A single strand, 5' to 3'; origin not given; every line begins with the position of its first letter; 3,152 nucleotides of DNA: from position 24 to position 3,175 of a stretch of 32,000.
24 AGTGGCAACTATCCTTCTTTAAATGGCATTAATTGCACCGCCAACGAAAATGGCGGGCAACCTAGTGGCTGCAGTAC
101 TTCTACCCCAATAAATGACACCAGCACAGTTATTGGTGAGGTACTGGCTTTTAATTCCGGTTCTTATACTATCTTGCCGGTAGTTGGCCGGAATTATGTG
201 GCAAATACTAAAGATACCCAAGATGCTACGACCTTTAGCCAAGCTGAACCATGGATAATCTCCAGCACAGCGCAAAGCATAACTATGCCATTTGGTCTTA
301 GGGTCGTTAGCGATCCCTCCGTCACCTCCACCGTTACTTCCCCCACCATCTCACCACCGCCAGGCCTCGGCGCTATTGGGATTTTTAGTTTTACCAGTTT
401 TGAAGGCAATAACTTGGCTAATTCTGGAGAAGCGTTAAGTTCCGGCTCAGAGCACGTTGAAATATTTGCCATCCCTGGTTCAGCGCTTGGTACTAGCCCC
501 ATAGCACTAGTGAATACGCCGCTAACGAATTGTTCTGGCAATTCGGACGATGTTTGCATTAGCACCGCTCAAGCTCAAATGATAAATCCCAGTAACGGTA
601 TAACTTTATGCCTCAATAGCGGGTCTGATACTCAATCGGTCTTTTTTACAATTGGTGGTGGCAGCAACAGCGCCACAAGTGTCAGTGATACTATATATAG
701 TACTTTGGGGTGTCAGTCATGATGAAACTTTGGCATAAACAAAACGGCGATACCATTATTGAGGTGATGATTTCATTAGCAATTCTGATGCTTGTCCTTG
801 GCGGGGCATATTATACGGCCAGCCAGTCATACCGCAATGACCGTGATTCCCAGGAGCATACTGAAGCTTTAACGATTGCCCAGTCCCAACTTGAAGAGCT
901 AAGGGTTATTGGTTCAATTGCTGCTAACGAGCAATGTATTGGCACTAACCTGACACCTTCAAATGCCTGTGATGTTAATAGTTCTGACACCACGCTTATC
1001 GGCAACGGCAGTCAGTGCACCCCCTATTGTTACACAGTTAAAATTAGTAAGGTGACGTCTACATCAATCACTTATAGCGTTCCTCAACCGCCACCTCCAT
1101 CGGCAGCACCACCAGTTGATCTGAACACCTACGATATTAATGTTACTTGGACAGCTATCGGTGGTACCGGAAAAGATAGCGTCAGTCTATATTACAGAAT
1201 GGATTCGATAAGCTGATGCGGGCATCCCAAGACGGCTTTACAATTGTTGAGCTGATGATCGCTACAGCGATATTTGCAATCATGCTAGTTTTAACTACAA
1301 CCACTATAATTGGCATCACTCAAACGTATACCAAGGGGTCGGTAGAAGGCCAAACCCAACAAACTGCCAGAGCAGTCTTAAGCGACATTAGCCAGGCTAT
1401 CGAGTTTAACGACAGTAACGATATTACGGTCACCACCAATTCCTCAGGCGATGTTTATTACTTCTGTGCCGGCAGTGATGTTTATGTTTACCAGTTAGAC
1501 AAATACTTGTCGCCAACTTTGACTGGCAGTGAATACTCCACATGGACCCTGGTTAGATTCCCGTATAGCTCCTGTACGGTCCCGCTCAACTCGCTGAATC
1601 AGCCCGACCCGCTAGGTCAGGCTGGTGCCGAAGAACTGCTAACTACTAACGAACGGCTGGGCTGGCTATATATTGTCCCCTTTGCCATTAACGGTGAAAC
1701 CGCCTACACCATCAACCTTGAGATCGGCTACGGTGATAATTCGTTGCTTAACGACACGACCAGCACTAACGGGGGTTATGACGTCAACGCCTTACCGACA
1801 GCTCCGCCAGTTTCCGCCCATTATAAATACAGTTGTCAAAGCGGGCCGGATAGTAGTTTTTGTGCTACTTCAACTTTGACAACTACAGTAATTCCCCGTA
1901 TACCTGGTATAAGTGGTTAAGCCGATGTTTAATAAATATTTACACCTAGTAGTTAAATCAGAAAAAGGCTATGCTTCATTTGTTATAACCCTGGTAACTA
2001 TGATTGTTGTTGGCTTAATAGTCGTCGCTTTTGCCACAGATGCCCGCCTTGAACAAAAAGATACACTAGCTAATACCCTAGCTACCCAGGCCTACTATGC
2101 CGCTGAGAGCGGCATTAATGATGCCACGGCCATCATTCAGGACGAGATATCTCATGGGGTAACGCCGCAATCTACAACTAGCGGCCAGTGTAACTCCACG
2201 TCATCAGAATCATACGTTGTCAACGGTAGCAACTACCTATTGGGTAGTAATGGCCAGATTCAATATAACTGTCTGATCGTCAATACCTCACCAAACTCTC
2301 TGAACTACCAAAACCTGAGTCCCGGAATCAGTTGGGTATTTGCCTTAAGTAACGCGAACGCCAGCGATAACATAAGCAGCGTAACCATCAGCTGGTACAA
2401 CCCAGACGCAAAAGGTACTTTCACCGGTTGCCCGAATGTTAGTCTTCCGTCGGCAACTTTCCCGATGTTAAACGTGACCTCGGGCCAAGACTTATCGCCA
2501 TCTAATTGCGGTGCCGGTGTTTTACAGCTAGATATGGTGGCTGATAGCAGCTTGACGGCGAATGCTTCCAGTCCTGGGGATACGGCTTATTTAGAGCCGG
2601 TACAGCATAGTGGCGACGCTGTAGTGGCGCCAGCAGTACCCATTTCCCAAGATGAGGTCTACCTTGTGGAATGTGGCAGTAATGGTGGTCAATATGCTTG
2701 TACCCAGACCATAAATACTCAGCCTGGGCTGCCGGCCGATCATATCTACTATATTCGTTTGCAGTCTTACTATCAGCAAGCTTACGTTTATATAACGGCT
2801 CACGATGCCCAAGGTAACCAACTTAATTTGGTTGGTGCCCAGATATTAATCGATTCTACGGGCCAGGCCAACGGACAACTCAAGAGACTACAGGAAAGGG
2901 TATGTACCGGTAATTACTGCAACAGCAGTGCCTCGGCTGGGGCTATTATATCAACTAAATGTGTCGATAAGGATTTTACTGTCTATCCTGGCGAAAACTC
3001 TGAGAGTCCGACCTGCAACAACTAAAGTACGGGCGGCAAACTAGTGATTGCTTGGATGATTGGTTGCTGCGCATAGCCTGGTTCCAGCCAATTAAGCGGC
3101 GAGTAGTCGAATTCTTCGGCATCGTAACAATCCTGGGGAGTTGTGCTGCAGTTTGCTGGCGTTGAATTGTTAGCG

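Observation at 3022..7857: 1611-aa Cys-rich modular surface protein wedged between the pilin operon and the ATP synthase operon: candidate host-attachment factor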

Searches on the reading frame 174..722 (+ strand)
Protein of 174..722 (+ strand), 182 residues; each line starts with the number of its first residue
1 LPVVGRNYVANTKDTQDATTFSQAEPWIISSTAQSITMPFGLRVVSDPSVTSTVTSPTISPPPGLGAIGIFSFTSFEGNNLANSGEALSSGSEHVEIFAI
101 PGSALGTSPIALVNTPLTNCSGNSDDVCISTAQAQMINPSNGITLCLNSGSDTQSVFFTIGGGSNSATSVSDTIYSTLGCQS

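Call 4: search_protein_families(library=pfam, proteins=[window:174-722:+], max_evalue=1)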
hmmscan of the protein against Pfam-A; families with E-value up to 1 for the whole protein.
window:174-722:+ (182 aa): 1 family
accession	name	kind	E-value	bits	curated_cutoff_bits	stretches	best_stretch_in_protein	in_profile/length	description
PF24110.1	DUF7385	-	0.019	15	28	1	119-157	31-69/72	Family of unknown function (DUF7385)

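Call 14: search_protein_families(library=ncbifam, proteins=[window:174-722:+], max_evalue=1)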
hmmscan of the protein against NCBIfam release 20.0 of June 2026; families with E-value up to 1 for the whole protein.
window:174-722:+ (182 aa): 0 families

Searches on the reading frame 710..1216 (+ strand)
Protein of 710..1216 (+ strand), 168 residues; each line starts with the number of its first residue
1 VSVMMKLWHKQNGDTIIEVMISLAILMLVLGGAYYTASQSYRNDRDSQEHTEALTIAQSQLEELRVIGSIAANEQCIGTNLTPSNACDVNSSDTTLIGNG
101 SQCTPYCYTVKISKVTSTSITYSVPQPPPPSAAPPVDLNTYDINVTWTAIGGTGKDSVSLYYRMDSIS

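Call 4: search_protein_families(library=pfam, proteins=[window:710-1216:+], max_evalue=1)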
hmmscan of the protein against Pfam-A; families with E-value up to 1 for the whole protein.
window:710-1216:+ (168 aa): 2 families
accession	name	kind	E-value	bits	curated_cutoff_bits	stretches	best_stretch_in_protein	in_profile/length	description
PF07963.17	N_methyl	-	5.6e-06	26.1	21.2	1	9-34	2-27/27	Prokaryotic N-terminal methylation motif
PF09976.15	TPR_21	-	0.23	11.6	25.5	1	6-60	1-53/193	Tetratricopeptide repeat-like domain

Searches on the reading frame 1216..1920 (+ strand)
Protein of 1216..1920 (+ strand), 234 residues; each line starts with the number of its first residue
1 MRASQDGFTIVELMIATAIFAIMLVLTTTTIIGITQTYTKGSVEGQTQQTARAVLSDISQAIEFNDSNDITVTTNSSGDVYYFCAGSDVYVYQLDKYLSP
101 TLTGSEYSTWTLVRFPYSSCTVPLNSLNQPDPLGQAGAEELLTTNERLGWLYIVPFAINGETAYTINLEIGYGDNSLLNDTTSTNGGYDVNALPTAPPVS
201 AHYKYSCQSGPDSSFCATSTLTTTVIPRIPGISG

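Call 4: search_protein_families(library=pfam, proteins=[window:1216-1920:+], max_evalue=1)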
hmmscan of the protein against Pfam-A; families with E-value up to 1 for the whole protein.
window:1216-1920:+ (234 aa): 3 families
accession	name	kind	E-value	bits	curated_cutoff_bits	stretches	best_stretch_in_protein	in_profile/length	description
PF07963.17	N_methyl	-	1.1e-06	28.3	21.2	1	3-26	2-25/27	Prokaryotic N-terminal methylation motif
PF16219.11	DUF4879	-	0.03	15.1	22.7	1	157-210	36-85/125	Domain of unknown function (DUF4879)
PF23928.1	DUF7266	-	0.19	11.8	27.6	1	10-73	9-72/145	Family of unknown function (DUF7266)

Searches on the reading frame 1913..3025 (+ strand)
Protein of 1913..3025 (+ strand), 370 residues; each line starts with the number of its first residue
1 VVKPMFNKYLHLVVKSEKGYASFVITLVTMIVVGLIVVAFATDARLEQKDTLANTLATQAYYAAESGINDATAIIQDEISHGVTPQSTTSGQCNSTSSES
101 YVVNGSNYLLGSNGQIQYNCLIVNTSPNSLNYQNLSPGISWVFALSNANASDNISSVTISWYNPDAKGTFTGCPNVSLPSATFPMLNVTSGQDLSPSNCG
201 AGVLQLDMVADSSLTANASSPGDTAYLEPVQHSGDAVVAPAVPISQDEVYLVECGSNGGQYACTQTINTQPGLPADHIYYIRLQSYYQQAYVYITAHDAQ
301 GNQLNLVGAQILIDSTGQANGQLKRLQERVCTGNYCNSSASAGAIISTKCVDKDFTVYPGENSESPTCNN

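Call 4: search_protein_families(library=pfam, proteins=[window:1913-3025:+], max_evalue=1)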
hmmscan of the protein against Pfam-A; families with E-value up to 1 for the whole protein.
window:1913-3025:+ (370 aa): 1 family
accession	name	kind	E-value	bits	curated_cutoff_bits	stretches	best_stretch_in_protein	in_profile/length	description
PF14341.11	PilX_N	-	0.011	16.1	25.5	1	19-69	2-51/51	PilX N-terminal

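Call 14: search_protein_families(library=ncbifam, proteins=[window:1913-3025:+], max_evalue=1)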
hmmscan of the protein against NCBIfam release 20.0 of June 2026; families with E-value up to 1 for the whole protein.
window:1913-3025:+ (370 aa): 2 families
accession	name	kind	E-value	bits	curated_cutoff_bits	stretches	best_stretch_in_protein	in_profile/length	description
NF001327.0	PRK00259.1-5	equivalog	0.019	15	327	1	11-88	53-128/197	septation protein A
NF037980.1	T2SS_GspK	equivalog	0.027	14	130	1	24-103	7-86/307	type II secretion system minor pseudopilin GspK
